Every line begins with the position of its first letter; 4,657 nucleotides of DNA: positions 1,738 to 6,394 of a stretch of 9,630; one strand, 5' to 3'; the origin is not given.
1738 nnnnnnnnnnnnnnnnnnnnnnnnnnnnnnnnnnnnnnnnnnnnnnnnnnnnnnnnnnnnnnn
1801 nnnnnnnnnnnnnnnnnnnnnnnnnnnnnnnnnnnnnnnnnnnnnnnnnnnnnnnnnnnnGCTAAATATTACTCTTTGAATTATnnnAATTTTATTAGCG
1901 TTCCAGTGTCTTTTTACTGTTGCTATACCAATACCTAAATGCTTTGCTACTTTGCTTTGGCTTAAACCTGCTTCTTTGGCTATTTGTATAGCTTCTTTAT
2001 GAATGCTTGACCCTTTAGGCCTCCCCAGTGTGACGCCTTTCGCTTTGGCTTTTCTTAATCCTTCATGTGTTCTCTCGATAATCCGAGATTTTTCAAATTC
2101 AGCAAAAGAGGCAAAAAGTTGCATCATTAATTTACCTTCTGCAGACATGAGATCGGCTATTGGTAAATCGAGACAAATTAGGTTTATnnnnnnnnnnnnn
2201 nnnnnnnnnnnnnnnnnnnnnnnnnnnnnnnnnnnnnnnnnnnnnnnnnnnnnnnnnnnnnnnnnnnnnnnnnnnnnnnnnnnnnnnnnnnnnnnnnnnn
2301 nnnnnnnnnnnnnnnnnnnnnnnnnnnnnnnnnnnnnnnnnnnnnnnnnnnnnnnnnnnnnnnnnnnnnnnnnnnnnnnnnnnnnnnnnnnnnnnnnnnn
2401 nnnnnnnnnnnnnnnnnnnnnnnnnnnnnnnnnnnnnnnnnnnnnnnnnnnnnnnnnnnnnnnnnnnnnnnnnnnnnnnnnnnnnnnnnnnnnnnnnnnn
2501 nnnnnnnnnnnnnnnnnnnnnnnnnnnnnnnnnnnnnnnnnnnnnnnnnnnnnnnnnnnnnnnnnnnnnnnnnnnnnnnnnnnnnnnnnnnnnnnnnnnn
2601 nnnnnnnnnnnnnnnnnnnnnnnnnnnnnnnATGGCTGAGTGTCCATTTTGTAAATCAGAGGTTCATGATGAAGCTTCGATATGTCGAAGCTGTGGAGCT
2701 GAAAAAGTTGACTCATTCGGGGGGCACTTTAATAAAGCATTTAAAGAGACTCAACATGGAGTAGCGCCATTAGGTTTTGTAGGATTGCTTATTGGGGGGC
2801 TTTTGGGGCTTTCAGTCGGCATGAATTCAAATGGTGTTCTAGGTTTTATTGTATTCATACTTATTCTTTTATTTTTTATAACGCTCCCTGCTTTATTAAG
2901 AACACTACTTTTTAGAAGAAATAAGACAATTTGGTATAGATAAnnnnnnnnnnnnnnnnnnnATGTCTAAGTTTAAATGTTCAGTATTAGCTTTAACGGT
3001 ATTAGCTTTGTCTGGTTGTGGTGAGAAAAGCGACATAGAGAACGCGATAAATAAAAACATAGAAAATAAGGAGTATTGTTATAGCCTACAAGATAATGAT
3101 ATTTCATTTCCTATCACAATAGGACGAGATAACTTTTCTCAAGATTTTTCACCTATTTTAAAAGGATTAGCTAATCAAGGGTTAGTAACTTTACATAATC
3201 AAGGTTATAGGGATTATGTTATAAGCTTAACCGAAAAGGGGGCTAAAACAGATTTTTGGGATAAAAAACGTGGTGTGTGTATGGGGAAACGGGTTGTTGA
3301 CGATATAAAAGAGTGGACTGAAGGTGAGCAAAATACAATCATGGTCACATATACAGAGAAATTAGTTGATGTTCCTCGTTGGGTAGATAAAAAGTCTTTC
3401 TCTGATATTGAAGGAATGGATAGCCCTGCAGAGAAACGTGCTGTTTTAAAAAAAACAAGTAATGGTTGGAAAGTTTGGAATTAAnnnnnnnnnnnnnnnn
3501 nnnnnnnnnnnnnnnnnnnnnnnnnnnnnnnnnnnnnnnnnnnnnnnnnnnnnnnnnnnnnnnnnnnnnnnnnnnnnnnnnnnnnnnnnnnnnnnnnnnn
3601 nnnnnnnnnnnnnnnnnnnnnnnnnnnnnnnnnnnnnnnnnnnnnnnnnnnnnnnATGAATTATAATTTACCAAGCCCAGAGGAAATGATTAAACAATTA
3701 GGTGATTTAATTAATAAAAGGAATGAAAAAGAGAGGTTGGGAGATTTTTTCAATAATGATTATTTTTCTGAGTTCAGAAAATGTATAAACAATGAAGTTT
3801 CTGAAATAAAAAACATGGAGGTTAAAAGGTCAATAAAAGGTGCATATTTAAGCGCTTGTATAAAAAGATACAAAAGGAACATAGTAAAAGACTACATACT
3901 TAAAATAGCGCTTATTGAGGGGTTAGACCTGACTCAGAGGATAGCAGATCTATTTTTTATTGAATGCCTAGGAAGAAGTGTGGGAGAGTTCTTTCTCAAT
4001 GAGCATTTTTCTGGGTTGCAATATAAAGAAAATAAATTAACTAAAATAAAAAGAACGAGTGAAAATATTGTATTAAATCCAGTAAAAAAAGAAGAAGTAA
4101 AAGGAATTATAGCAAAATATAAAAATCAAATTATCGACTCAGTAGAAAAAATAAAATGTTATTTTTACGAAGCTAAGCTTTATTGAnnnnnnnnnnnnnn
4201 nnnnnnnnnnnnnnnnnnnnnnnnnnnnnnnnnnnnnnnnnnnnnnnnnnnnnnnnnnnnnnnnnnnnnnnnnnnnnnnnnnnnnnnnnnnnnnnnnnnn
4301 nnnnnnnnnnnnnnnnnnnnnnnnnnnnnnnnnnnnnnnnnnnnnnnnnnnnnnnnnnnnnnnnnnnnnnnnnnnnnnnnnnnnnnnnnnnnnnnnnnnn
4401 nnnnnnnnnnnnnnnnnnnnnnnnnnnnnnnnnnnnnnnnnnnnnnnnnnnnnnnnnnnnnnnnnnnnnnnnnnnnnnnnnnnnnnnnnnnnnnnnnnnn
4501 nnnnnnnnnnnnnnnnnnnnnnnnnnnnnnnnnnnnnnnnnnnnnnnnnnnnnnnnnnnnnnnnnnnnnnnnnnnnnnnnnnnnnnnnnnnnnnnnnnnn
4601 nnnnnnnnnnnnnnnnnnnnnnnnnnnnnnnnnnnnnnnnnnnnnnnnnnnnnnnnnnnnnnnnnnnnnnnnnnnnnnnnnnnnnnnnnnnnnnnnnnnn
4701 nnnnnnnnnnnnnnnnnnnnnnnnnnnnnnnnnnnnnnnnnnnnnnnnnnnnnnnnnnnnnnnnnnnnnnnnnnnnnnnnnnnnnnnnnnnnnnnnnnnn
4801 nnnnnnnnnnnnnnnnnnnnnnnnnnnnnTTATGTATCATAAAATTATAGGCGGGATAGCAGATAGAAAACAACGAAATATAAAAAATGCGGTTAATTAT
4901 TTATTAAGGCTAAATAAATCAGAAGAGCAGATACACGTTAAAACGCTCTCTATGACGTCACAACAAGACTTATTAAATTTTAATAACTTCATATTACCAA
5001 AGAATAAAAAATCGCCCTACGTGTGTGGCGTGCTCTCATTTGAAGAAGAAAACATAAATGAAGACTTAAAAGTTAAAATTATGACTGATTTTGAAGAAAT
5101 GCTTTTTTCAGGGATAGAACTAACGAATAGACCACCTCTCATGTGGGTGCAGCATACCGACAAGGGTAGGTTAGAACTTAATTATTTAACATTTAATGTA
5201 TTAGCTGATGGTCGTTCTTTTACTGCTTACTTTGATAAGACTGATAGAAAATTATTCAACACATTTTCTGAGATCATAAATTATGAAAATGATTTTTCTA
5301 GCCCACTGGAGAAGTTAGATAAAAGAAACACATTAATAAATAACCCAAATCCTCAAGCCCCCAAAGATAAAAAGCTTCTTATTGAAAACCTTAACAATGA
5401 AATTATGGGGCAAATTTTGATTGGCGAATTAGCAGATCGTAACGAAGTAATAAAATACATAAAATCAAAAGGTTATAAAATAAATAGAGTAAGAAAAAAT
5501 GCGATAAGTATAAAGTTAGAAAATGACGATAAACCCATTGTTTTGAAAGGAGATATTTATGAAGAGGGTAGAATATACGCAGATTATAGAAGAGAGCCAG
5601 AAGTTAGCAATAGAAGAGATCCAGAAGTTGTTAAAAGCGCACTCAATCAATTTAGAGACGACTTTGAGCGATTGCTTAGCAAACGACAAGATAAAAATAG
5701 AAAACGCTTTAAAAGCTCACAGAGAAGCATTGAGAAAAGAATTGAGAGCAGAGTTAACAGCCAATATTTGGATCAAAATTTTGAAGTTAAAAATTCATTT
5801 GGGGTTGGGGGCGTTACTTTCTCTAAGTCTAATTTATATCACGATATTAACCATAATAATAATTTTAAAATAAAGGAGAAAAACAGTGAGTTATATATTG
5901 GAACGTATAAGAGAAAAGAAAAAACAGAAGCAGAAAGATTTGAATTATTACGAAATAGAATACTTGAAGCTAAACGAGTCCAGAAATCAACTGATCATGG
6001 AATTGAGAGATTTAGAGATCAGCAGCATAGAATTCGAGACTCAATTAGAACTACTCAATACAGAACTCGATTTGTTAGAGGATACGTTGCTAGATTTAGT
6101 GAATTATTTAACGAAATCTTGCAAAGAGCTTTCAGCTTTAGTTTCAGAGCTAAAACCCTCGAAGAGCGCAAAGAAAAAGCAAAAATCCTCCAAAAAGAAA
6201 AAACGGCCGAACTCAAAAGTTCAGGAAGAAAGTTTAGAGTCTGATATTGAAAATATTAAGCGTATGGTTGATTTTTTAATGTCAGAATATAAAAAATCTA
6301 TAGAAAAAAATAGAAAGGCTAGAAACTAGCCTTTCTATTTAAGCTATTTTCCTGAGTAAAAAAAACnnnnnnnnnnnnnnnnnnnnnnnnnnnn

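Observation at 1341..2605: Putative Hin-type invertible segment carrying its own invertase and a lipoprotein gene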

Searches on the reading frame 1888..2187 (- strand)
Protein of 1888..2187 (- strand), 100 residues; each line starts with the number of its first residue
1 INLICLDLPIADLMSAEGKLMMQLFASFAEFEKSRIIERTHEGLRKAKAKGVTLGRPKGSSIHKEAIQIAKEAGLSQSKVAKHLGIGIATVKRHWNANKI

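Call 38: search_solved_structures(query=window:1888-2187:-, max_evalue=10, show_alignments=5)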
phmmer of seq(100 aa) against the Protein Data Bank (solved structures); distinct sequences matched with E-value up to 10: 12.
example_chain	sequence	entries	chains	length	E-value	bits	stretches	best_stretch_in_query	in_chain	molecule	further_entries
2gm4_A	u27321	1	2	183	1.4e-09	41.5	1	11-94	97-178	Transposon gamma-delta resolvase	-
1gdt_A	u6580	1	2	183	4.3e-09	39.9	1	17-94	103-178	PROTEIN (GAMMA DELTA RESOLVASE)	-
1zr2_A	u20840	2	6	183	1.2e-08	38.6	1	16-94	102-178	Transposon gamma-delta resolvase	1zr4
5cy1_A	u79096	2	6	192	5.3e-07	33.2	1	18-92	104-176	Transposon Tn3 resolvase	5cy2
1gdr_A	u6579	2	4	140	0.00026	24.6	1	17-53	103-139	GAMMA DELTA-RESOLVASE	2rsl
4m6f_A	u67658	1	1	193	0.00043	23.9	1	12-93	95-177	DNA-invertase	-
3uj3_X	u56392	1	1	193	0.0011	22.7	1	12-91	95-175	DNA-invertase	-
2r0q_C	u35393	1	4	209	0.013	19.2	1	19-93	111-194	Putative transposon Tn552 DNA-invertase bin3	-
2gm5_A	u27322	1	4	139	0.056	17.2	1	15-47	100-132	Transposon gamma-delta resolvase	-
3guv_A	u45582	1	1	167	0.12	16.1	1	1-49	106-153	Site-specific recombinase, resolvase family protein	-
3no7_A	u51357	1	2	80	1.2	12.9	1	24-60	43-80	Putative plasmid related protein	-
1hcr_A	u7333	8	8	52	1.3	12.8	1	55-99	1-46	PROTEIN (HIN RECOMBINASE) | DNA-INVERTASE HIN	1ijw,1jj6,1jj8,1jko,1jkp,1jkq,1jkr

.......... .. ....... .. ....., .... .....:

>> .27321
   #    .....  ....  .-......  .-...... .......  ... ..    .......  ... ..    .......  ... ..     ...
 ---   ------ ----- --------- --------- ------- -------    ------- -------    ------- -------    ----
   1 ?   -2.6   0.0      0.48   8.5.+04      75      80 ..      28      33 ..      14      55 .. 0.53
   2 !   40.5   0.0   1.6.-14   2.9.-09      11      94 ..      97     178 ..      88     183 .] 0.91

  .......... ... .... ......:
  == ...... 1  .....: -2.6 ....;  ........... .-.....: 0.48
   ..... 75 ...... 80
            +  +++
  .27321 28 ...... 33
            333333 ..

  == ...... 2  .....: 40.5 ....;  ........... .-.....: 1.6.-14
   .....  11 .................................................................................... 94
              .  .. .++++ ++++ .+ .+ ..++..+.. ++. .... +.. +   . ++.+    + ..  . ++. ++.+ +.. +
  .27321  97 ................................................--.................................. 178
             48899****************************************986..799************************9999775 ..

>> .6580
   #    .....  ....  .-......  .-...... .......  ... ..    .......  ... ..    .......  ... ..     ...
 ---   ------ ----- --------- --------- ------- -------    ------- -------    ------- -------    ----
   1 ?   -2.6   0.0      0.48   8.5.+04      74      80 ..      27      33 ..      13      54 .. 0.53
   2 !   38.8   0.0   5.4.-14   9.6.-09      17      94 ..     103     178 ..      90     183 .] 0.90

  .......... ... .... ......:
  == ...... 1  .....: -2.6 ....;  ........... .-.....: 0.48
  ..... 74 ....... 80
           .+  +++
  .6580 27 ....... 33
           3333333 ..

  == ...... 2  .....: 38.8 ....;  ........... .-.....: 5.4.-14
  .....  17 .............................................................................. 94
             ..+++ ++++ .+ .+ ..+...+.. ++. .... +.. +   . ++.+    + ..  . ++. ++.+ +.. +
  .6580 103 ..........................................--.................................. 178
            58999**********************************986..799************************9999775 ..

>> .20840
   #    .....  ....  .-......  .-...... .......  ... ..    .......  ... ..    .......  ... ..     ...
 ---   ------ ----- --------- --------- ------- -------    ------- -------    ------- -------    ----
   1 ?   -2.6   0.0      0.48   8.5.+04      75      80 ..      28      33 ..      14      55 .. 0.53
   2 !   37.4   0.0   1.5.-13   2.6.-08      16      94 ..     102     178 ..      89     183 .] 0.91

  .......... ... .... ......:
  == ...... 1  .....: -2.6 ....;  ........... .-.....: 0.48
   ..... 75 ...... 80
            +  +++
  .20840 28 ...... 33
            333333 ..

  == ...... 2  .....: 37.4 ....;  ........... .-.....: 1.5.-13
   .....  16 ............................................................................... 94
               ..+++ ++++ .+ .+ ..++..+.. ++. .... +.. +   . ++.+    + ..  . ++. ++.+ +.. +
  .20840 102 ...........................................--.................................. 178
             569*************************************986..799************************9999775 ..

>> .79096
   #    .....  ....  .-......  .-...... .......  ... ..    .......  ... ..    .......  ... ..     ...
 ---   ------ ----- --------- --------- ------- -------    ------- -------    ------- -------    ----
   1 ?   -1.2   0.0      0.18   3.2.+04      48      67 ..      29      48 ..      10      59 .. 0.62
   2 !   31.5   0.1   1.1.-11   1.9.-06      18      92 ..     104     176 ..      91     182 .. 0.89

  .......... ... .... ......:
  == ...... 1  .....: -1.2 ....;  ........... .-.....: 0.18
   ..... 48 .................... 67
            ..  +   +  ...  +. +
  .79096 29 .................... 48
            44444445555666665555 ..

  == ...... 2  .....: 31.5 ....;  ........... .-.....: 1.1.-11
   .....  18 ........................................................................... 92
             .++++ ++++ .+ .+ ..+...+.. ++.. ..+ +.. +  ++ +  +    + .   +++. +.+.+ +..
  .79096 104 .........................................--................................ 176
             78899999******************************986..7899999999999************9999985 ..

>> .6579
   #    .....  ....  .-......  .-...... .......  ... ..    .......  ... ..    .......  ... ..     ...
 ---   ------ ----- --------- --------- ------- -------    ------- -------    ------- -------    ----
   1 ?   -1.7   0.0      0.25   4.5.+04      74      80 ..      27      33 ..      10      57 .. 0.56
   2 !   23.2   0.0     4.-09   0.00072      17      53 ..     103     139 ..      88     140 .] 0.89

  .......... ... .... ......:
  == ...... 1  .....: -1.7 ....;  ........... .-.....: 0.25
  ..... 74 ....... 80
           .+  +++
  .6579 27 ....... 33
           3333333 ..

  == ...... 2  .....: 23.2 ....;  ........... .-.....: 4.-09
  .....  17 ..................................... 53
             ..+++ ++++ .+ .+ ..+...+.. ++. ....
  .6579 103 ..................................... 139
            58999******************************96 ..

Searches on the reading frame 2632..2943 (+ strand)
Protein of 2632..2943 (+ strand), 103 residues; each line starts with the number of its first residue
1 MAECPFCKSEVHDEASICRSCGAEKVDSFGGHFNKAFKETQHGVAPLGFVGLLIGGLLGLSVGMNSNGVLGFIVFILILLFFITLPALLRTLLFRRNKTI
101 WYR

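Call 4: search_protein_families(library=pfam, proteins=[window:2632-2943:+], max_evalue=0.01)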
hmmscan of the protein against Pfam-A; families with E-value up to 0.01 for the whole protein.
window:2632-2943:+ (103 aa): 2 families
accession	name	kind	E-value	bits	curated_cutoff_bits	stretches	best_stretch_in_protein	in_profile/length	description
PF13248.11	Zn_ribbon_3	-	0.00092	19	27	1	1-23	2-24/26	zinc-ribbon domain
PF12773.13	DZR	-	0.0021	18.6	27.3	1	4-23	1-20/45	Double zinc ribbon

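Call 8: search_protein_families(library=ncbifam, proteins=[window:2632-2943:+], max_evalue=0.01)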
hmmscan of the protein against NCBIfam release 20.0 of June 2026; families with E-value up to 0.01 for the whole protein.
window:2632-2943:+ (103 aa): 0 families

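Call 44: search_protein_families(library=padloc, proteins=[window:2632-2943:+], max_evalue=0.1)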
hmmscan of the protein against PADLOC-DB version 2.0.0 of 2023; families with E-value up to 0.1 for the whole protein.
window:2632-2943:+ (103 aa): 0 families

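Call 45: search_protein_families(library=phrogs, proteins=[window:2632-2943:+], max_evalue=0.01)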
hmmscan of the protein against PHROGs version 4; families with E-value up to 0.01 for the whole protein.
window:2632-2943:+ (103 aa): 2 families
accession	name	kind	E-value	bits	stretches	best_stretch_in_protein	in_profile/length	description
phrog_10292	-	unknown function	4.2e-05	24.5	1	1-101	3-94/136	-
phrog_8436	-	unknown function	0.0011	20.1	1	1-24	63-86/110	-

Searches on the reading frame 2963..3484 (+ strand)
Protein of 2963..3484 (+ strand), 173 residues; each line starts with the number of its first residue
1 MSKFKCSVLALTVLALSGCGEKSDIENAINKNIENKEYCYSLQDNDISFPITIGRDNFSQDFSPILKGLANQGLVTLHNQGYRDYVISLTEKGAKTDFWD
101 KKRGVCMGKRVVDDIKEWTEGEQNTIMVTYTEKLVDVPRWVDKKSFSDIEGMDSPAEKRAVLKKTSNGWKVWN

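Call 4: search_protein_families(library=pfam, proteins=[window:2963-3484:+], max_evalue=0.01)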
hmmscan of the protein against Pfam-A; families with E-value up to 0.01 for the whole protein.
window:2963-3484:+ (173 aa): 0 families

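Call 8: search_protein_families(library=ncbifam, proteins=[window:2963-3484:+], max_evalue=0.01)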
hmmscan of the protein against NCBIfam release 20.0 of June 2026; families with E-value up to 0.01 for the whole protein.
window:2963-3484:+ (173 aa): 1 family
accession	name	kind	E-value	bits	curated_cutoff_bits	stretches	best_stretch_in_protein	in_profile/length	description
NF047408.1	SA0632_fam_LP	equivalog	0.0038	16.8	70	1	1-36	1-39/68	SA0632 family lipoprotein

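Call 44: search_protein_families(library=padloc, proteins=[window:2963-3484:+], max_evalue=0.1)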
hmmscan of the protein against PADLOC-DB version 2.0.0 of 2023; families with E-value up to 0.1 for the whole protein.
window:2963-3484:+ (173 aa): 0 families

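Call 45: search_protein_families(library=phrogs, proteins=[window:2963-3484:+], max_evalue=0.01)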
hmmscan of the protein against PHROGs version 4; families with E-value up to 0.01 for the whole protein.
window:2963-3484:+ (173 aa): 0 families

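Call 68: find_homologous_proteins(query=window:2963-3484:+, max_evalue=0.001)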
Query window:2963-3484:+ (173 aa): 124 proteins with E <= 0.001 among 168 candidates; the best 120 are listed.
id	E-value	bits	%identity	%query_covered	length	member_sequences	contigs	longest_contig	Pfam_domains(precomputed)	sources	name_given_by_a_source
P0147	5.4e-112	390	99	100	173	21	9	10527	-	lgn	-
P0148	4.7e-44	168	51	97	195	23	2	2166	-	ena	-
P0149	1.2e-43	167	47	96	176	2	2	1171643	-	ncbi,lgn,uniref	ncbi:membrane lipoprotein lipid attachment site-containing protein [Enterobacter cloacae complex sp.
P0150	2.7e-43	166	49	97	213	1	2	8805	-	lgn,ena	-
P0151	2.7e-43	166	49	97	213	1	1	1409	-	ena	-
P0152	3.1e-43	166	51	94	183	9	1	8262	-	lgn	-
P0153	3.3e-43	166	49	96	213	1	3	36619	-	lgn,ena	-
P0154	4.3e-43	165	50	97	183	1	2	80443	-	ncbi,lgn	ncbi:membrane lipoprotein lipid attachment site-containing protein [Klebsiella pneumoniae]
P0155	5.4e-43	165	49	96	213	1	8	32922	-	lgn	-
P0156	6.0e-43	165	49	96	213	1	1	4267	-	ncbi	-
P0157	6.9e-43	165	49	97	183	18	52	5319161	-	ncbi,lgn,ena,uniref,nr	ncbi:DNA-directed RNA polymerase subunit beta [Klebsiella pneumoniae]|uniref:membrane lipoprotein li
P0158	6.9e-43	165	49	97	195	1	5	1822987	-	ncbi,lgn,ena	-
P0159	7.0e-43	165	49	97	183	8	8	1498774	-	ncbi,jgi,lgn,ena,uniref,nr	ncbi:membrane lipoprotein lipid attachment site-containing protein [Enterobacter soli]|uniref:membra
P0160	8.5e-43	164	48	97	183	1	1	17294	-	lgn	-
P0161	8.9e-43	164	49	97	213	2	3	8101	-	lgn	-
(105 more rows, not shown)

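Call 76: predict_structure(alignment_id=A2)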
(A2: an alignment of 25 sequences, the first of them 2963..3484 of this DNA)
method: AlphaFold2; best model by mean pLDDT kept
length: 173 residues; sequences in the alignment: 25
mean_pLDDT: 82.8   pTM: 0.72
mean pLDDT of the five models: 82.8, 82.5, 82.0, 81.8, 80.4
residues with pLDDT >= 90: 95; 70-90: 48; 50-70: 11; < 50: 19
segments of 3 or more residues with pLDDT < 50: 1-17
pLDDT, mean of each block of 10 residues (from residue 1): 34 49 91 83 82 70 82 91 85 92 90 93 93 94 93 94 92 81
secondary structure, 60 per line:
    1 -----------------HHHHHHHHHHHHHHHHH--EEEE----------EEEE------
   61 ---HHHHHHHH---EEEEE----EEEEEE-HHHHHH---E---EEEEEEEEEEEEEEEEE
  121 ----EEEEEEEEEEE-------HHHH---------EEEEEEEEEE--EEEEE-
elements in order: H18-34 E37-40 E51-54 H64-71 E75-79 E84-89 H91-96 E104-120 E125-135 H143-146 E156-165 E168-172

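Call 80: fold_search(model_id=the predicted structure, library=pdb)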
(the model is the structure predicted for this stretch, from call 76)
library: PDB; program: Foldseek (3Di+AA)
matches with E <= 10: 626; with E <= 0.001: 0
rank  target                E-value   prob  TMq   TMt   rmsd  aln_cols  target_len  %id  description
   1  2rsx_MODEL_1_A        6.1e-03  0.51  0.19  0.21  13.7       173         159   14  Solution structure of IseA, an inhibitor protein of DL-endopeptidases from Bacillus subtilis (released 2012-10-31)
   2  8wt4_A                9.7e-03  0.44  0.19  0.21  15.1       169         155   14  Crystal structure of DL-endopeptidase CwlO complexed with IseA (released 2024-07-03)
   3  3b7c                  8.1e-02  0.44  0.23  0.31  14.8       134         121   16  CRYSTAL STRUCTURE OF A NTF-2 LIKE PROTEIN OF UNKNOWN FUNCTION (SO_0125) FROM SHEWANELLA ONEIDENSIS MR-1 AT 1.70 A RESOLU (released 2007-11-13)
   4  8z9b_A                1.2e-01  0.99  0.25  0.37   2.2        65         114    6  Low molecular weight antigen MTB12 (released 2024-05-29)
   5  3lyg                  2.2e-01  0.28  0.21  0.28  15.5       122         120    9  Crystal structure of NTF2-like protein of unknown function (YP_270605.1) from Colwellia psychrerythraea 34H at 1.61 A re (released 2010-04-14)
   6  5m1a_A                2.2e-01  0.28  0.23  0.08  12.4       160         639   11  Crystal structure of PBP2a from MRSA in the presence of Ceftazidime ligand (released 2017-02-08)
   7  3ff2                  2.3e-01  0.18  0.21  0.29  16.1       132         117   11  Crystal structure of an uncharacterized cystatin fold protein (saro_2299) from novosphingobium aromaticivorans dsm at 1. (released 2008-12-16)
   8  7aed_B                2.6e-01  0.35  0.23  0.28   8.9        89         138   12  VirB8 domain of PrgL from Enterococcus faecalis pCF10 (released 2020-11-18)
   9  3hzp                  2.9e-01  0.63  0.19  0.25   5.3        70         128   10  Crystal structure of NTF2-like protein of unknown function MN2A_0505 from Prochlorococcus marinus (YP_291699.1) from Pro (released 2009-07-07)
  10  3rmh_B                3.3e-01  0.07  0.12  0.15  16.2        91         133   13  Crystal Structure of yeast telomere protein Cdc13 OB4 (released 2011-11-09)
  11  7aed_A                3.7e-01  0.20  0.20  0.25   5.6        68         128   16  VirB8 domain of PrgL from Enterococcus faecalis pCF10 (released 2020-11-18)
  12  5c0p                  4.7e-01  0.28  0.21  0.14  12.1       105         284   10  The crystal structure of endo-arabinase from Bacteroides thetaiotaomicron VPI-5482 (released 2015-07-01)
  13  3fm5_B                4.7e-01  0.25  0.20  0.24  10.4        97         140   14  X-ray crystal structure of transcriptional regulator (MarR family) from Rhodococcus sp. RHA1 (released 2009-02-03)
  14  4ovm_A                5.3e-01  0.69  0.24  0.32   4.2        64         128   14  Crystal structure of SgcJ protein from Streptomyces carzinostaticus (released 2013-12-25)
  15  9fny_A4               5.3e-01  0.35  0.22  0.14  10.4        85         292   14  PF30S-PF30S dimer mediated by aRDF from P. furiosus (Structure I) (released 2025-01-15)
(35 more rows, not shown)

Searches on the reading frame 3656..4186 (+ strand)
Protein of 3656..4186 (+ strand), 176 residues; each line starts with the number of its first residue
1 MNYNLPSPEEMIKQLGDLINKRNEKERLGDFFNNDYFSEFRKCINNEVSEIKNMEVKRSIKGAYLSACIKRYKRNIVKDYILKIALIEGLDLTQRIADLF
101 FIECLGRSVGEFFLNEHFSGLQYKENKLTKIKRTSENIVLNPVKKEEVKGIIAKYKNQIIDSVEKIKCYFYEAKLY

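Call 4: search_protein_families(library=pfam, proteins=[window:3656-4186:+], max_evalue=0.01)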
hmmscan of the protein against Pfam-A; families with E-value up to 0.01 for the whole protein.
window:3656-4186:+ (176 aa): 0 families

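Call 8: search_protein_families(library=ncbifam, proteins=[window:3656-4186:+], max_evalue=0.01)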
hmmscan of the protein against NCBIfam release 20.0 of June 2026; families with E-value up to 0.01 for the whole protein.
window:3656-4186:+ (176 aa): 0 families

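Call 44: search_protein_families(library=padloc, proteins=[window:3656-4186:+], max_evalue=0.1)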
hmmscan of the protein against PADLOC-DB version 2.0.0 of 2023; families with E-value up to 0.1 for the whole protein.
window:3656-4186:+ (176 aa): 0 families

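Call 45: search_protein_families(library=phrogs, proteins=[window:3656-4186:+], max_evalue=0.01)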
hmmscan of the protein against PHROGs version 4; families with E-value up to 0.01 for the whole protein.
window:3656-4186:+ (176 aa): 1 family
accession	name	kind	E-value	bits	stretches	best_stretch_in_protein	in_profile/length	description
phrog_4650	-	unknown function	0.0075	16.7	0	13-56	98-140/226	-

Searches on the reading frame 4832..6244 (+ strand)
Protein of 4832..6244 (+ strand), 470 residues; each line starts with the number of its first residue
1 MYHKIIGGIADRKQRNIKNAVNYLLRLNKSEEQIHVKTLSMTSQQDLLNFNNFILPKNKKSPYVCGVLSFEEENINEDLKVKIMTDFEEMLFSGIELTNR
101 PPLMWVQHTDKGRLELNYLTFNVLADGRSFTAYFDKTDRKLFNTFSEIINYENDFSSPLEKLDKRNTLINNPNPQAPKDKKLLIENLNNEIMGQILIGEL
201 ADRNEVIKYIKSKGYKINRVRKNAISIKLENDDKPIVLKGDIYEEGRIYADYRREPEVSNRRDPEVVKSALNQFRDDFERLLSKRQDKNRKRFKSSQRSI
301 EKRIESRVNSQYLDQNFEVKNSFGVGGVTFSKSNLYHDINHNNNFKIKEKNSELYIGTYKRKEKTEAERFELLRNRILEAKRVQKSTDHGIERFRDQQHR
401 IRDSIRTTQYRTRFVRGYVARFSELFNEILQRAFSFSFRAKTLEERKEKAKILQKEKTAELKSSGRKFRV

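Call 4: search_protein_families(library=pfam, proteins=[window:4832-6244:+], max_evalue=0.01)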
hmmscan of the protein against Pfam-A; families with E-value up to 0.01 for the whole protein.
window:4832-6244:+ (470 aa): 0 families

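Call 8: search_protein_families(library=ncbifam, proteins=[window:4832-6244:+], max_evalue=0.01)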
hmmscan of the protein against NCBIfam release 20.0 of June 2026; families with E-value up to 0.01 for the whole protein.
window:4832-6244:+ (470 aa): 1 family
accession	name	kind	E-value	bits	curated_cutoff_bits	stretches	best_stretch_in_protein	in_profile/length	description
NF047848.1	relax_MbeA_E1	exception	2.7e-31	109.3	500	1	60-316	52-304/497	plasmid mobilization relaxase MbeA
